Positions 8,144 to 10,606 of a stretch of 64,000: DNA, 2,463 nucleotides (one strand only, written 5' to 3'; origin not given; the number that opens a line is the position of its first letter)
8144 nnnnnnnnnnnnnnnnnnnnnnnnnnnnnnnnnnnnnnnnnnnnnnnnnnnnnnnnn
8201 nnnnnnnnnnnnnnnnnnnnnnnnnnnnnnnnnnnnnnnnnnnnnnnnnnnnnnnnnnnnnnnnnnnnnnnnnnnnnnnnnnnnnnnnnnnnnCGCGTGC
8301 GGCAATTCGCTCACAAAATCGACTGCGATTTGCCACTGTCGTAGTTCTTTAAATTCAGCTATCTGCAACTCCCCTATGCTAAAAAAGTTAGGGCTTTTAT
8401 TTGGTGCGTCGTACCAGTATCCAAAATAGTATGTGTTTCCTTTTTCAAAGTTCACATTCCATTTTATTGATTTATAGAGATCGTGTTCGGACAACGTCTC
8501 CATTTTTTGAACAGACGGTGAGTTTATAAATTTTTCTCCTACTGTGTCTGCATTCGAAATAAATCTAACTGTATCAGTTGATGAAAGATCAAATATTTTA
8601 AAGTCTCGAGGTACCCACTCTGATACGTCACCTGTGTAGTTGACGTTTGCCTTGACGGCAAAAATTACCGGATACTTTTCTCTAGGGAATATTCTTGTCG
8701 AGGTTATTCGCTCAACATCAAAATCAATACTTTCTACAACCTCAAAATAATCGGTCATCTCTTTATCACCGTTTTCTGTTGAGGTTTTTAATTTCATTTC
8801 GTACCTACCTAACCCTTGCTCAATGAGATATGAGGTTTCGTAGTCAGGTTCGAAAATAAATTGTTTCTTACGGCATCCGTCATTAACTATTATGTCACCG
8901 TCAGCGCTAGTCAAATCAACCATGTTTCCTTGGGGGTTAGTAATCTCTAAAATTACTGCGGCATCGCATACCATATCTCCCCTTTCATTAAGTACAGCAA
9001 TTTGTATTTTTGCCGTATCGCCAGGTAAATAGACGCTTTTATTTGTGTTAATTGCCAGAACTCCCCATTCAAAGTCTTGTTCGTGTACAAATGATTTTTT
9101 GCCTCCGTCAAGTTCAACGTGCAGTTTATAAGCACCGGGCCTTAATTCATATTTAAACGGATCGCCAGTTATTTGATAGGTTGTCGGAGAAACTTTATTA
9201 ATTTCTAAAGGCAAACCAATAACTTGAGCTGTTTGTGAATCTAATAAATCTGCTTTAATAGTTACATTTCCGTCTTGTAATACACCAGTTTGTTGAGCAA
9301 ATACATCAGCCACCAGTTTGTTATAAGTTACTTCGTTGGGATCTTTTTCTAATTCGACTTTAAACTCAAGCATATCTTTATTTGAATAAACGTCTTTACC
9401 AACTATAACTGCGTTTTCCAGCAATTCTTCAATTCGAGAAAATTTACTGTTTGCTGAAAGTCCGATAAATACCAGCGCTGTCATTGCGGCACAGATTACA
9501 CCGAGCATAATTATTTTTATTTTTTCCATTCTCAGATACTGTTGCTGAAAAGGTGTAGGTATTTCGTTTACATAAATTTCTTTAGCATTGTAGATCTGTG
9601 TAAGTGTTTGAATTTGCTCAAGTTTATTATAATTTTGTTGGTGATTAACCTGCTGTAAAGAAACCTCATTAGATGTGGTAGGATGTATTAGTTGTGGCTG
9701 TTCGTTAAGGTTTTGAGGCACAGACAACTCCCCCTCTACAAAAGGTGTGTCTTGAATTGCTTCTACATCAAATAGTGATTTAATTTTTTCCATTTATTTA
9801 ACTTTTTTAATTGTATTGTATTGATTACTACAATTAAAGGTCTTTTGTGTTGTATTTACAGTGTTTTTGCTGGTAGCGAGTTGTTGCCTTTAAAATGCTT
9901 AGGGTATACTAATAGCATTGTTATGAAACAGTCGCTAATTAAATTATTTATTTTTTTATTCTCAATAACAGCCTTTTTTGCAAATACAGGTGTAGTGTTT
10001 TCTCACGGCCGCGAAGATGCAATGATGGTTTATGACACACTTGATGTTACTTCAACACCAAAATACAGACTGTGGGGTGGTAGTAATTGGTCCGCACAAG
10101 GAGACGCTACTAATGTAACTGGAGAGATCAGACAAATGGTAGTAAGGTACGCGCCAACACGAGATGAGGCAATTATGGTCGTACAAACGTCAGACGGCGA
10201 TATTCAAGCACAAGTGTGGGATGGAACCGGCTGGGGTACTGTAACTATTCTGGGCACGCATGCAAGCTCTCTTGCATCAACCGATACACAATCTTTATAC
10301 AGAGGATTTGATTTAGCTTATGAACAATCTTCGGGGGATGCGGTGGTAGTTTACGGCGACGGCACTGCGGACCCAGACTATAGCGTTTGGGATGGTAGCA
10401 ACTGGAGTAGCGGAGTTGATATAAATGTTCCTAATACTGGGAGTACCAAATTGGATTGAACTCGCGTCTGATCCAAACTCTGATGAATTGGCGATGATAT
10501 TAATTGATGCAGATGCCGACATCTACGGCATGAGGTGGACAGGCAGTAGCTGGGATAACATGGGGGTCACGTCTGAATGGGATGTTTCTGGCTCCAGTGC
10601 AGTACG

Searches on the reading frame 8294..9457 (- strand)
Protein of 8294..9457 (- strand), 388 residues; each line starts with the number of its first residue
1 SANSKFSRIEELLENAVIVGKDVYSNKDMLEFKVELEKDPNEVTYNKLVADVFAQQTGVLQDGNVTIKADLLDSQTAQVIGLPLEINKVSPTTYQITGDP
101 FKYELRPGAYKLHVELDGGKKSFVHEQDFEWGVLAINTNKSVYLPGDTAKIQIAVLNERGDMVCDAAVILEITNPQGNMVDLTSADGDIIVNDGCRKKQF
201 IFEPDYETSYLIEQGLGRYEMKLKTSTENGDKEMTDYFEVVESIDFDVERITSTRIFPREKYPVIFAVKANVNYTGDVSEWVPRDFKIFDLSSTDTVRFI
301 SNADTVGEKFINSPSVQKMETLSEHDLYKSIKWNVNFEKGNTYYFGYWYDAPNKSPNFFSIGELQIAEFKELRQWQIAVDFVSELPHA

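Call 75: search_protein_families(library=pfam, proteins=[window:8294-9457:-], max_evalue=1)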
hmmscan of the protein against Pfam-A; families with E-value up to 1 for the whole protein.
window:8294-9457:- (388 aa): 6 families
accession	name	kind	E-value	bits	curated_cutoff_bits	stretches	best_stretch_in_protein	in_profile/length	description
PF01835.25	MG2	-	3.1e-05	24.7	32.8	1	137-223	5-80/96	MG2 domain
PF11797.14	WxLIP_HBD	-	0.011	16.2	28.9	1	102-130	99-127/138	WxL Interacting Protein, host binding domain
PF03100.22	CcmE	-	0.018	15.9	24.6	1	25-67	37-79/99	CcmE domain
PF20942.3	DUF4785_2nd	-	0.03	14.7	30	0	134-183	5-53/105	Domain of unknown function (DUF4785) central domain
PF16355.11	DUF4982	-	0.075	13.4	23.9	1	292-347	10-53/61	Domain of unknown function (DUF4982)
PF24107.1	DUF7382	-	0.13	12.6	27.4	1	140-171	12-42/65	Domain of unknown function (DUF7382)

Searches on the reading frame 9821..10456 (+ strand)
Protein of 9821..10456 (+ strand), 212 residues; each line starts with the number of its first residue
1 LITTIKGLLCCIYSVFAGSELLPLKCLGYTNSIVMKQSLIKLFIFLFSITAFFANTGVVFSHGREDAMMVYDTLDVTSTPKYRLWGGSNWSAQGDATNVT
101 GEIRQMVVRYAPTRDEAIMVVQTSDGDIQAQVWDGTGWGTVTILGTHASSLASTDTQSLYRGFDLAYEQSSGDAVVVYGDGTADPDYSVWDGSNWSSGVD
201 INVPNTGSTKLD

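Call 8: search_protein_families(library=pfam, proteins=[window:9821-10456:+], max_evalue=0.01)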
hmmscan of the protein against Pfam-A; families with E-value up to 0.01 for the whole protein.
window:9821-10456:+ (212 aa): 0 families

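Call 10: search_protein_families(library=ncbifam, proteins=[window:9821-10456:+], max_evalue=0.01)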
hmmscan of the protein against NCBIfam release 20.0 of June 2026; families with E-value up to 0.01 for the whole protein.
window:9821-10456:+ (212 aa): 0 families

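Call 34: search_protein_families(library=phrogs, proteins=[window:9821-10456:+], max_evalue=0.01)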
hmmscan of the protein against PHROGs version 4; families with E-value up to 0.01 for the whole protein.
window:9821-10456:+ (212 aa): 0 families
